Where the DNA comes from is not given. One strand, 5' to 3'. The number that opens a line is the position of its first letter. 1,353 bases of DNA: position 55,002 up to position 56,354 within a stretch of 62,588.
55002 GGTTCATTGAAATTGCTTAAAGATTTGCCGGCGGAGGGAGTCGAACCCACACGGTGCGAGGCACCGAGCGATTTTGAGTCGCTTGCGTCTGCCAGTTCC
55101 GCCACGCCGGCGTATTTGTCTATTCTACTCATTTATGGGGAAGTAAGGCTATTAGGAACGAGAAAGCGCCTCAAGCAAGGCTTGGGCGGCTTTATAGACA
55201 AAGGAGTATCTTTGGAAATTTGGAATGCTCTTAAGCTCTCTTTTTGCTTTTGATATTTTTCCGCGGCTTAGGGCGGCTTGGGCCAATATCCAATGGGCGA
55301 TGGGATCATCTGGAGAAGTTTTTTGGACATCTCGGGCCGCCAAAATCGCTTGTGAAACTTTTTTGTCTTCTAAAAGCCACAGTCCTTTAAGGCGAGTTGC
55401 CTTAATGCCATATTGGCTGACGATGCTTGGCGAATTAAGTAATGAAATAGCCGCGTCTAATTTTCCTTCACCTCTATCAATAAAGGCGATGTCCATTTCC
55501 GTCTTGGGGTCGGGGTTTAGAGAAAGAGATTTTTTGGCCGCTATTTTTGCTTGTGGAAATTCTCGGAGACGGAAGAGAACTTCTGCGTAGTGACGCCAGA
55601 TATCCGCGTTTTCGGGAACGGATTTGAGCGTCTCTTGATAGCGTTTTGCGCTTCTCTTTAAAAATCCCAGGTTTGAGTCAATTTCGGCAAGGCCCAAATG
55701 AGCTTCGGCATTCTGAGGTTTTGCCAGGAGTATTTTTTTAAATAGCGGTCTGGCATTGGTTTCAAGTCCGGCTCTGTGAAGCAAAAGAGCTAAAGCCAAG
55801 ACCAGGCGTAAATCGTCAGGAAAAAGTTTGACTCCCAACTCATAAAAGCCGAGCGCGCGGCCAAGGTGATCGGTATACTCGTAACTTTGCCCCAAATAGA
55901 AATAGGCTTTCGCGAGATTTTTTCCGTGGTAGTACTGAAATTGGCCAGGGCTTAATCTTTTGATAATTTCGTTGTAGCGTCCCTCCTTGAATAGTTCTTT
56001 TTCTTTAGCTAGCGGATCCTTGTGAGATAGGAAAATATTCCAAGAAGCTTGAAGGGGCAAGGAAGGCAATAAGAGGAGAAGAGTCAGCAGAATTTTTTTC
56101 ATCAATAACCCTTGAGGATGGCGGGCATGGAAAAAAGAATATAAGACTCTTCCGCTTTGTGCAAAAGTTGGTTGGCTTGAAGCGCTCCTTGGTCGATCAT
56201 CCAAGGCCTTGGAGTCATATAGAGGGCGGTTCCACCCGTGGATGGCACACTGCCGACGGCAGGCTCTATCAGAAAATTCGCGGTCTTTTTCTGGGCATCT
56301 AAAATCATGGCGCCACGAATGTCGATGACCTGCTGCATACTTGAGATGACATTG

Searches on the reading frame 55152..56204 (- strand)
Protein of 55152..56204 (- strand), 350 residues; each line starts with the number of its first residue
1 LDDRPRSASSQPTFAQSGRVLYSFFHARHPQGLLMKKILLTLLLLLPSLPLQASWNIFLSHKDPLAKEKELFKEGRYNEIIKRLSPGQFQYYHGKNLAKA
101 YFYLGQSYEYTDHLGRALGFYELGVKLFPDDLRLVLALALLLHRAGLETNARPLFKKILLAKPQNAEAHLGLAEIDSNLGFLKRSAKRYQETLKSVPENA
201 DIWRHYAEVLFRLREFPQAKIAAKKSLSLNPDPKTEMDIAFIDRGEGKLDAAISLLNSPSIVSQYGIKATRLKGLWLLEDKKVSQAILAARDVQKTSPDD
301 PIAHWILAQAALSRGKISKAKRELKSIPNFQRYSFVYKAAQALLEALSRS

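Call 50: search_protein_families(library=pfam, proteins=[window:55152-56204:-], max_evalue=0.001)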
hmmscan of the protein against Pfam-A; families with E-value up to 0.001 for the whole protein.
window:55152-56204:- (350 aa): 12 families
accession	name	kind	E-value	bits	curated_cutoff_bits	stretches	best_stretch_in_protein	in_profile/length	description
PF14559.12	TPR_19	-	3.1e-17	63.1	25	1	277-343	1-67/68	Tetratricopeptide repeat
PF13432.12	TPR_16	-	2.5e-12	47.4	32.7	1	178-220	9-51/65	Tetratricopeptide repeat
PF13428.12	TPR_14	-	4.6e-12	45.8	23.5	0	99-140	2-43/44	Tetratricopeptide repeat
PF07719.23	TPR_2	-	5.1e-11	42.3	27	0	98-131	1-34/34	Tetratricopeptide repeat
PF23914.1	TPR_CcmH_CycH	-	4.9e-08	33.4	42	0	192-299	42-153/158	Cytochrome c-type biogenesis protein H TPR domain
PF13431.12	TPR_17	-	1.5e-07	31.6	24.4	0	189-219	2-32/34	Tetratricopeptide repeat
PF13424.12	TPR_12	-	2.6e-07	31.2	30.1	0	137-191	8-63/77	Tetratricopeptide repeat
PF13371.12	TPR_9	-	5.3e-05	23.6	35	0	106-169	3-66/73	Tetratricopeptide repeat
PF24575.1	TPR_Slam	-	0.00041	21.2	35.2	0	182-220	63-101/104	Surface lipoprotein assembly modifier, N-terminal TPR repeats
PF12895.13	ANAPC3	-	0.00059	20.5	27.2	0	282-345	4-68/82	Anaphase-promoting complex, cyclosome, subunit 3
PF13181.12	TPR_8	-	0.00061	20.2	25.7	0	98-131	1-34/34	Tetratricopeptide repeat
PF13414.12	TPR_11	-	0.00077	19.5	26.8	0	184-212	12-40/42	TPR repeat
